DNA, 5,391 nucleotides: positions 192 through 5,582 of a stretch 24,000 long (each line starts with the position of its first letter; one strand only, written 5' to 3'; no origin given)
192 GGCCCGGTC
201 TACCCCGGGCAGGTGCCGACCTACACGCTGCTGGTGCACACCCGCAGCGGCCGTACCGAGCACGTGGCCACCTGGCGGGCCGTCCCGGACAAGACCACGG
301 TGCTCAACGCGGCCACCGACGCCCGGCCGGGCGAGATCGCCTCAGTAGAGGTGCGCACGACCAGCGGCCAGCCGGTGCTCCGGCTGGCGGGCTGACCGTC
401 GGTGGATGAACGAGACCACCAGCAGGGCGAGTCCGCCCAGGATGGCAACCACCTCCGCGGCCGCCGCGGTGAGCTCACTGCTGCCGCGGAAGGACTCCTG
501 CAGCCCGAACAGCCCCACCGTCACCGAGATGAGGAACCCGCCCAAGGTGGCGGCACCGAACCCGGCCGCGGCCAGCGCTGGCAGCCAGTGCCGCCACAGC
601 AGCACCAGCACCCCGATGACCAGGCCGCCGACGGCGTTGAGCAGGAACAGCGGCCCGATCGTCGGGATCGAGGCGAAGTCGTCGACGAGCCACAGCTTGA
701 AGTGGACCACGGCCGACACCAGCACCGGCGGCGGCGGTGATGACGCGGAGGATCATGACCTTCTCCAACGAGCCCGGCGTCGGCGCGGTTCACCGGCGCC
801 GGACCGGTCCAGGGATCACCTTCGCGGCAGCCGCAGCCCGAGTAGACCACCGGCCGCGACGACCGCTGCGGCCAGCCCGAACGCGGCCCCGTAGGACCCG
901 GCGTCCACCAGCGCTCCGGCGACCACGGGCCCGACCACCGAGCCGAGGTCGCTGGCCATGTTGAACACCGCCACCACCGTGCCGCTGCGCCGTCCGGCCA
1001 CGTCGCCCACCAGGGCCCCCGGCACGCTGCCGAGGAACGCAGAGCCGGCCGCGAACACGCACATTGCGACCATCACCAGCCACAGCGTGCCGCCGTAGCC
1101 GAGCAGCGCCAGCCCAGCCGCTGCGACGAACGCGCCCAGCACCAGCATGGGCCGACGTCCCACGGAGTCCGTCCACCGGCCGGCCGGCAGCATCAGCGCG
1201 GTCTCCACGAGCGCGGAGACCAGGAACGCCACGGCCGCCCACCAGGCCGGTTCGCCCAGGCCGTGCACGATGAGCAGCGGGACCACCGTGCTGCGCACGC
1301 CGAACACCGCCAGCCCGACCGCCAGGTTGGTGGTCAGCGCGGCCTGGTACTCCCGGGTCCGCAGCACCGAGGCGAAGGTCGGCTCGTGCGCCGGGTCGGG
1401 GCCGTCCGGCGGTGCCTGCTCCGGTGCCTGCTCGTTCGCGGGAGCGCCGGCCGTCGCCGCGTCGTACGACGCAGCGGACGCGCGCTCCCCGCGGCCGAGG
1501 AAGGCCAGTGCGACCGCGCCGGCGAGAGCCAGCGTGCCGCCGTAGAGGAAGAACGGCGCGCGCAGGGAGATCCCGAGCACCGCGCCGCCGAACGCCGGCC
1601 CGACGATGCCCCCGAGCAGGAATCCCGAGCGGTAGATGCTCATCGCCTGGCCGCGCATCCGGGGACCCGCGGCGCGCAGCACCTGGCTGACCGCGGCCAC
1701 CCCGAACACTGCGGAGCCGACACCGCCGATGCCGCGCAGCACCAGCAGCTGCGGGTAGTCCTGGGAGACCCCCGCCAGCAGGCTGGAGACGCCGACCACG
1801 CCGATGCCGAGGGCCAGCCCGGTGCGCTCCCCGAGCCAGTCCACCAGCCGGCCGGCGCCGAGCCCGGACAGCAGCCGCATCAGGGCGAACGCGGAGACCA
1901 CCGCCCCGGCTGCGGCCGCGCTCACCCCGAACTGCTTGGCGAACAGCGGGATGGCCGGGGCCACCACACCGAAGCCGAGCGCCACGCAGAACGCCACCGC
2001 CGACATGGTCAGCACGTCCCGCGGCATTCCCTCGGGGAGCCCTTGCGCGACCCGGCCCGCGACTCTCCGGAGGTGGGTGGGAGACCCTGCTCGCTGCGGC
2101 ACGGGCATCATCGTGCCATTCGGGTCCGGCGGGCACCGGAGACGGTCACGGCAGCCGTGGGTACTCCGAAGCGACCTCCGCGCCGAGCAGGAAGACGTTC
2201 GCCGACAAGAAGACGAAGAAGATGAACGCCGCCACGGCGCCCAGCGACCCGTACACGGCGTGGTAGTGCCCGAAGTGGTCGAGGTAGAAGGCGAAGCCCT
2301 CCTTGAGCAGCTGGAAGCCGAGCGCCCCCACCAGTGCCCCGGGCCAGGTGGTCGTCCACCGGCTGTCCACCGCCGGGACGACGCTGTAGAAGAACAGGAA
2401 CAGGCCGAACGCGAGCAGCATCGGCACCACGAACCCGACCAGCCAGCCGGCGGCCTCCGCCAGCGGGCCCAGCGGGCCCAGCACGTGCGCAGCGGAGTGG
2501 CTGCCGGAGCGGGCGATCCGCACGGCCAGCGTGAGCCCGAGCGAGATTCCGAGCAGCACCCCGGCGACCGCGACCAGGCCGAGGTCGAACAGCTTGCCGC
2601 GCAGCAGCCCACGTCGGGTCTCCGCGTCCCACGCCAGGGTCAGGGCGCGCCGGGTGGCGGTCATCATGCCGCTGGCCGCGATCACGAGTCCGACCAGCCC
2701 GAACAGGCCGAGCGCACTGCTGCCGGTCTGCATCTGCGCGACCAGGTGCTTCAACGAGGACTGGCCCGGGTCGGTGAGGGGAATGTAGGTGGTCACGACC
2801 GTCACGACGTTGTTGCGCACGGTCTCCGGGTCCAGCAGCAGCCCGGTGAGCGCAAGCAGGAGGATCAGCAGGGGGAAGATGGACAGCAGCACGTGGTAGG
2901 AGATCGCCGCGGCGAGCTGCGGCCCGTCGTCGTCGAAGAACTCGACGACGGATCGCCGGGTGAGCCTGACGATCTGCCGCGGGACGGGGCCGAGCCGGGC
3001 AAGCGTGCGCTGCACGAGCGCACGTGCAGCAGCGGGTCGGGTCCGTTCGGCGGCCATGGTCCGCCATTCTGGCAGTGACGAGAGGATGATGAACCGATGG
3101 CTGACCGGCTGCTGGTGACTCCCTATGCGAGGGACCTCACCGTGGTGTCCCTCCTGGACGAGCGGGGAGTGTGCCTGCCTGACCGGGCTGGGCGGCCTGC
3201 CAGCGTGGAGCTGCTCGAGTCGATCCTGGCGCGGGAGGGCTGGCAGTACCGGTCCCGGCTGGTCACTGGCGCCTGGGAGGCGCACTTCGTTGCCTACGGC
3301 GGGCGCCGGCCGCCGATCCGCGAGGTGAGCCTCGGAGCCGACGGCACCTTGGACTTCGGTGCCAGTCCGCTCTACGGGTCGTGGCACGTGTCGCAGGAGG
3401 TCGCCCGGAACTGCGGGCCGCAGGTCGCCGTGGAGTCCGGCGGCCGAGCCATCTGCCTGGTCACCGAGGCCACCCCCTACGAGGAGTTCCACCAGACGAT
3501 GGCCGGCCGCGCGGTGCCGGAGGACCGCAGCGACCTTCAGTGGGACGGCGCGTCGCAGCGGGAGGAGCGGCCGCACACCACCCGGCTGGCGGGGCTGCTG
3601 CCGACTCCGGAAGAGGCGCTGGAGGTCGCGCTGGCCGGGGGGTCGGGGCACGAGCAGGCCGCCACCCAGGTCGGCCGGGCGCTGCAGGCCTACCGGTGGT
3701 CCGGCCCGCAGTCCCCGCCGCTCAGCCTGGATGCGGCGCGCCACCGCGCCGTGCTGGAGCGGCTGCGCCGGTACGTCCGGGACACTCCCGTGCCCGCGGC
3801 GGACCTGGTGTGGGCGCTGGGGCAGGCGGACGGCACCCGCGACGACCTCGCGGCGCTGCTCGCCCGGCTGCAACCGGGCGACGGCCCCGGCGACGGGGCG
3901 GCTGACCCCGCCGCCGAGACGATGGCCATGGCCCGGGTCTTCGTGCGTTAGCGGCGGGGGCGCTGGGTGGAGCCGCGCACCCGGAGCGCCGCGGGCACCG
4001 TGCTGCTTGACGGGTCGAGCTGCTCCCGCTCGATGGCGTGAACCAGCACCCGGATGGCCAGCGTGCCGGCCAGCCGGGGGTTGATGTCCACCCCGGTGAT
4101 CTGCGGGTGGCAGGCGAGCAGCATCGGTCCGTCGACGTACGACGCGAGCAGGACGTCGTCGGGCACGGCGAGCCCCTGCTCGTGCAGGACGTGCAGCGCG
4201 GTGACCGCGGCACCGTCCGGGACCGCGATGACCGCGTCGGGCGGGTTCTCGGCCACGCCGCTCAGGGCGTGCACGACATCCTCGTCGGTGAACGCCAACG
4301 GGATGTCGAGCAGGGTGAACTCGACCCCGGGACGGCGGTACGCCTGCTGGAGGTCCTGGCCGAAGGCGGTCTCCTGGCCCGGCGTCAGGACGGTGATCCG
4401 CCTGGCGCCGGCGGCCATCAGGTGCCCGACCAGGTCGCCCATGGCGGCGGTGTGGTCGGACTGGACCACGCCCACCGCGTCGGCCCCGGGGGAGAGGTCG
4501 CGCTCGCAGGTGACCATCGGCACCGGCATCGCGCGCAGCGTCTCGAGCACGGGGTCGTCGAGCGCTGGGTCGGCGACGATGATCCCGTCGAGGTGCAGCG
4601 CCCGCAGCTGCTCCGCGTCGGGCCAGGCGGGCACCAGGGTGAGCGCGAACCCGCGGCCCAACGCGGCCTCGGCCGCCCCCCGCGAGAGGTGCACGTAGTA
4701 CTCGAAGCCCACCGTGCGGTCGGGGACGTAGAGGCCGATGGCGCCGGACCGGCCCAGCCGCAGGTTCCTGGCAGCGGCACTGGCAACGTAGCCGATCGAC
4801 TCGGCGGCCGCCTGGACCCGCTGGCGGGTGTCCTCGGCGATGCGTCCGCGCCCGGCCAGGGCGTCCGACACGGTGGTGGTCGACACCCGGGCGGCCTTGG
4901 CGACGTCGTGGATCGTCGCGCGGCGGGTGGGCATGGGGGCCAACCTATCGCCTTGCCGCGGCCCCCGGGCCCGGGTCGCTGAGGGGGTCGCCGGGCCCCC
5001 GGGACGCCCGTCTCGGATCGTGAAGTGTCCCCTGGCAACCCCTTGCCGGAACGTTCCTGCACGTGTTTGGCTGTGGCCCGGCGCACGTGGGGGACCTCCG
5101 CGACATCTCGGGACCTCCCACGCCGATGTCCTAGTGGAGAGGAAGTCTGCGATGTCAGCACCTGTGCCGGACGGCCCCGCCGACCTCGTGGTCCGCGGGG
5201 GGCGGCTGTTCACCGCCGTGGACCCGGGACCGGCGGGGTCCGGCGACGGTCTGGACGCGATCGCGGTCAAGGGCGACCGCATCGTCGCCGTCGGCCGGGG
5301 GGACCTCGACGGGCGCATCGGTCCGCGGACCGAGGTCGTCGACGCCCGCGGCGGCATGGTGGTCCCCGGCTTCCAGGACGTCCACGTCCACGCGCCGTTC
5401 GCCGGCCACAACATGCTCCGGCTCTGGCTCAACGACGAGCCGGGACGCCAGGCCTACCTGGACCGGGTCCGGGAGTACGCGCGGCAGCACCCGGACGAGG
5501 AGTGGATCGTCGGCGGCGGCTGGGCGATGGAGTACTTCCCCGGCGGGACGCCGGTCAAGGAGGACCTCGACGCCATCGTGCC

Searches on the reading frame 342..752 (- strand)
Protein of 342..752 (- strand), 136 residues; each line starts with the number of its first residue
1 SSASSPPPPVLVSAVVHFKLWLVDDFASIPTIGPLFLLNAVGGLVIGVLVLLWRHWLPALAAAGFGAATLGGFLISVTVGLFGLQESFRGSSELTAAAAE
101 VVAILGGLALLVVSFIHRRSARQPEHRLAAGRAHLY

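Call 13: search_protein_families(library=pfam, proteins=[window:342-752:-], max_evalue=0.01)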
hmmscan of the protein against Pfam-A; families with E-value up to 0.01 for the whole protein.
window:342-752:- (136 aa): 1 family
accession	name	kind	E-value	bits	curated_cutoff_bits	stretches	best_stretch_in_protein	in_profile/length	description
PF11139.14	SfLAP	-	0.00075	19.4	35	1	40-126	9-95/213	Sap, sulfolipid-1-addressing protein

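Call 64: search_protein_families(library=ncbifam, proteins=[window:342-752:-], max_evalue=0.01)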
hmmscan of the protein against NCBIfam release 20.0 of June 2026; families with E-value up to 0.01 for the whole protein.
window:342-752:- (136 aa): 0 families

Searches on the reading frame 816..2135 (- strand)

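Call 13: search_protein_families(library=pfam, proteins=[window:816-2135:-], max_evalue=0.01)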
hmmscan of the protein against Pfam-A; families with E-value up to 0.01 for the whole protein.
window:816-2135:- (439 aa): 3 families
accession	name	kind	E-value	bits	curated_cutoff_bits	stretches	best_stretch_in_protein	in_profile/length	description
PF07690.21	MFS_1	-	1.1e-47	163.1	33.4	2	45-310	2-250/347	Major Facilitator Superfamily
PF12832.13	MFS_1_like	-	4.1e-09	36.4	25.2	2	40-196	213-371/373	MFS_1 like family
PF00083.30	Sugar_tr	-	6.8e-07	29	22.3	1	73-186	45-161/452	Sugar (and other) transporter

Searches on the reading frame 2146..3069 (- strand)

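Call 13: search_protein_families(library=pfam, proteins=[window:2146-3069:-], max_evalue=0.01)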
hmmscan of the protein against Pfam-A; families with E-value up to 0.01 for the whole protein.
window:2146-3069:- (307 aa): 2 families
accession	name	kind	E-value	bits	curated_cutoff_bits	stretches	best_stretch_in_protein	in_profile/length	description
PF03631.20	Virul_fac_BrkB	-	1.2e-56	192.7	33.7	1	46-304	2-256/259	Virulence factor BrkB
PF13928.11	Flocculin_t3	-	0.0096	16.8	21.9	0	81-99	28-45/45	Flocculin type 3 repeat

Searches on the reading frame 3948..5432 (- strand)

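Call 13: search_protein_families(library=pfam, proteins=[window:3948-5432:-], max_evalue=0.01)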
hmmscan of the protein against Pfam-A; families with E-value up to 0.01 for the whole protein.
window:3948-5432:- (494 aa): 4 families
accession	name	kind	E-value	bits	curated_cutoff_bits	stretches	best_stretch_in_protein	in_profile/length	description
PF13377.12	Peripla_BP_3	-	8.7e-22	78.4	26.5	1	335-489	1-167/167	Periplasmic binding protein-like domain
PF00356.27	LacI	-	3.1e-13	49.7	27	1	173-216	1-44/46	Bacterial regulatory proteins, lacI family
PF00532.27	Peripla_BP_1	-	3.1e-10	40.5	22.2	1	230-427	2-213/281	Periplasmic binding proteins and sugar binding domain of LacI family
PF13407.12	Peripla_BP_4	-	2.2e-05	24.6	35.1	1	274-468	49-255/258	Periplasmic binding protein domain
